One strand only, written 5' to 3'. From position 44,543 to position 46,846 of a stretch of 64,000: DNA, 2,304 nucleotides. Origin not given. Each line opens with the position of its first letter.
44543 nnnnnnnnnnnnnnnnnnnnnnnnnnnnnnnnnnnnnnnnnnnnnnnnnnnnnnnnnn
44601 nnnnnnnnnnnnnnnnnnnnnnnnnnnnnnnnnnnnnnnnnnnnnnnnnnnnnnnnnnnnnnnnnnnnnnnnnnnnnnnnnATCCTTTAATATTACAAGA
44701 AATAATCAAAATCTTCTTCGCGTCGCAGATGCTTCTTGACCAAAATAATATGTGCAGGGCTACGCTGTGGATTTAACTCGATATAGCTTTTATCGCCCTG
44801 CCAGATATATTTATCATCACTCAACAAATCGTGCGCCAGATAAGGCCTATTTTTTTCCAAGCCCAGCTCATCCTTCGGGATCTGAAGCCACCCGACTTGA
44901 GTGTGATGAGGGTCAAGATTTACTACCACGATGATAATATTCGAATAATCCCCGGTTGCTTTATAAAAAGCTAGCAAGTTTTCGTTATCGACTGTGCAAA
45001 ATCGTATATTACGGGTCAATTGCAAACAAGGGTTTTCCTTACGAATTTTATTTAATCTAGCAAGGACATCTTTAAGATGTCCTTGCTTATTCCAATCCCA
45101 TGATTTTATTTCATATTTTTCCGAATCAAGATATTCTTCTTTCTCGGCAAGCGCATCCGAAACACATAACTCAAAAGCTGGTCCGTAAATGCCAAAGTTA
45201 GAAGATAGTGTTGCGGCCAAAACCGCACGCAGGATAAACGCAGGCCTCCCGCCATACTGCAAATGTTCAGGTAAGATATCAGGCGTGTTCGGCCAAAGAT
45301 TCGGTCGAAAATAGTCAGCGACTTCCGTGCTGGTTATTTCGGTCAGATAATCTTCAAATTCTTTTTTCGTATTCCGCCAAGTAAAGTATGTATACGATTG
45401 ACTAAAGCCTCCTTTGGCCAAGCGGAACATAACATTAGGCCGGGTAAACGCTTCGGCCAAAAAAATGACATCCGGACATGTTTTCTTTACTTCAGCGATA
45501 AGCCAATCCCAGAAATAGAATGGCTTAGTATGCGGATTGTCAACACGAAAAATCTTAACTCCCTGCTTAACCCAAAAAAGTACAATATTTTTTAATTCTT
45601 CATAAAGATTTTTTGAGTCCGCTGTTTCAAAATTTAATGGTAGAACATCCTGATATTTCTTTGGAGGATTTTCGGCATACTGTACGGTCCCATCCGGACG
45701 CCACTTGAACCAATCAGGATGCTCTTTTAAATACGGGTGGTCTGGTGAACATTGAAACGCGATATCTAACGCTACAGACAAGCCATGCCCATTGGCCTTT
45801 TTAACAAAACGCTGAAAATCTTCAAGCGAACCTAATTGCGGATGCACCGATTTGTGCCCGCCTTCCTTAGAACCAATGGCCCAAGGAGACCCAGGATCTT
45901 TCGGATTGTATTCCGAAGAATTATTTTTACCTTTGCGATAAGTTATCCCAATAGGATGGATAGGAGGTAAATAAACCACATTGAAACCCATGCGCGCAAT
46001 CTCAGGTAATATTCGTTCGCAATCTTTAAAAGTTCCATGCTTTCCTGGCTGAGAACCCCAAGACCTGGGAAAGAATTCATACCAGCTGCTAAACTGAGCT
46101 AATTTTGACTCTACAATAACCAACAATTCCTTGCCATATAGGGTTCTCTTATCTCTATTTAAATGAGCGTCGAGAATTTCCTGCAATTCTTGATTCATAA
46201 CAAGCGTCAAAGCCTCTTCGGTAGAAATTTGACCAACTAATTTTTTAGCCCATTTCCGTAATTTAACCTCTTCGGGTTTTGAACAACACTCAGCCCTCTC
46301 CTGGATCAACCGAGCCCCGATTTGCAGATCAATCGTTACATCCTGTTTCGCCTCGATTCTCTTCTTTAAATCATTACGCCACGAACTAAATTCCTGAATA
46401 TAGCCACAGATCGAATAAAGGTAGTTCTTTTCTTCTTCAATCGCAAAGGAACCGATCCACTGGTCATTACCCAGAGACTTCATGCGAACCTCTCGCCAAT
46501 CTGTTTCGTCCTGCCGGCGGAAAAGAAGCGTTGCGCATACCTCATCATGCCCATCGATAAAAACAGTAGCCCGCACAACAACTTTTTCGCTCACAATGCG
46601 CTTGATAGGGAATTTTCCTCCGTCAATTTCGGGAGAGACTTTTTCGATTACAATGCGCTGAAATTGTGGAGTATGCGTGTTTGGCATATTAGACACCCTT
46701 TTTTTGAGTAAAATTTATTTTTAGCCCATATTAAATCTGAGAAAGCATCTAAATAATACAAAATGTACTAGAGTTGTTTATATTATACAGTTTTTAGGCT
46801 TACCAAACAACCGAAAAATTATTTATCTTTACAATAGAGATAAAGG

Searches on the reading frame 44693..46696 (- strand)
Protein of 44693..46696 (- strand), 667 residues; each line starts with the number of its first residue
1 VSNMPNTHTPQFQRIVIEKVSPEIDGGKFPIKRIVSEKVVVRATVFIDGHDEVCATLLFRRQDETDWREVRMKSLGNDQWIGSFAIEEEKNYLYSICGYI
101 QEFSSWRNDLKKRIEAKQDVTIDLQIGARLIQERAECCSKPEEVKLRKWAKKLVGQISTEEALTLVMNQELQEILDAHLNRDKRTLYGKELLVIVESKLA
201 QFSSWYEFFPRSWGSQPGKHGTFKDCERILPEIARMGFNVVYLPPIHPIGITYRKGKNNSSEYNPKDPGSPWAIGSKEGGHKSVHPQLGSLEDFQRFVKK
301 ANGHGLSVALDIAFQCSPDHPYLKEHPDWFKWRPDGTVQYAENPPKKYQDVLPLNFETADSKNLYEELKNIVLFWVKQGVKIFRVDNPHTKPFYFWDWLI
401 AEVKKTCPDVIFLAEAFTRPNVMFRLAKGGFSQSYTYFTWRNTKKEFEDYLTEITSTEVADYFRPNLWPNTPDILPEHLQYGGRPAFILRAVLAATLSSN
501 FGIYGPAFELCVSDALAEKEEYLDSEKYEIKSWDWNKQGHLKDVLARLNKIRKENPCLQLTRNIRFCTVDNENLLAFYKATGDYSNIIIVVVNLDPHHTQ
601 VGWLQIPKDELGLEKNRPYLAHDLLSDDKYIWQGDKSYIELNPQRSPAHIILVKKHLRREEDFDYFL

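Call 67: search_protein_families(library=pfam, proteins=[window:44693-46696:-], max_evalue=0.00001)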
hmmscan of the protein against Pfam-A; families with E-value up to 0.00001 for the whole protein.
window:44693-46696:- (667 aa): 3 families
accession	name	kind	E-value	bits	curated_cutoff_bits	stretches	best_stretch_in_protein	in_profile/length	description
PF11896.14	GlgE_dom_N_S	-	5.7e-50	170.6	25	1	13-196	1-178/179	Alpha-1,4-glucan:maltose-1-phosphate maltosyltransferase, domain N/S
PF21702.3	GLGE_C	-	9.1e-28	96.7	27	1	566-652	1-86/87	GLGE, C-terminal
PF00128.31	Alpha-amylase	-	6.6e-06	26.1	22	0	215-349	10-130/446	Alpha amylase, catalytic domain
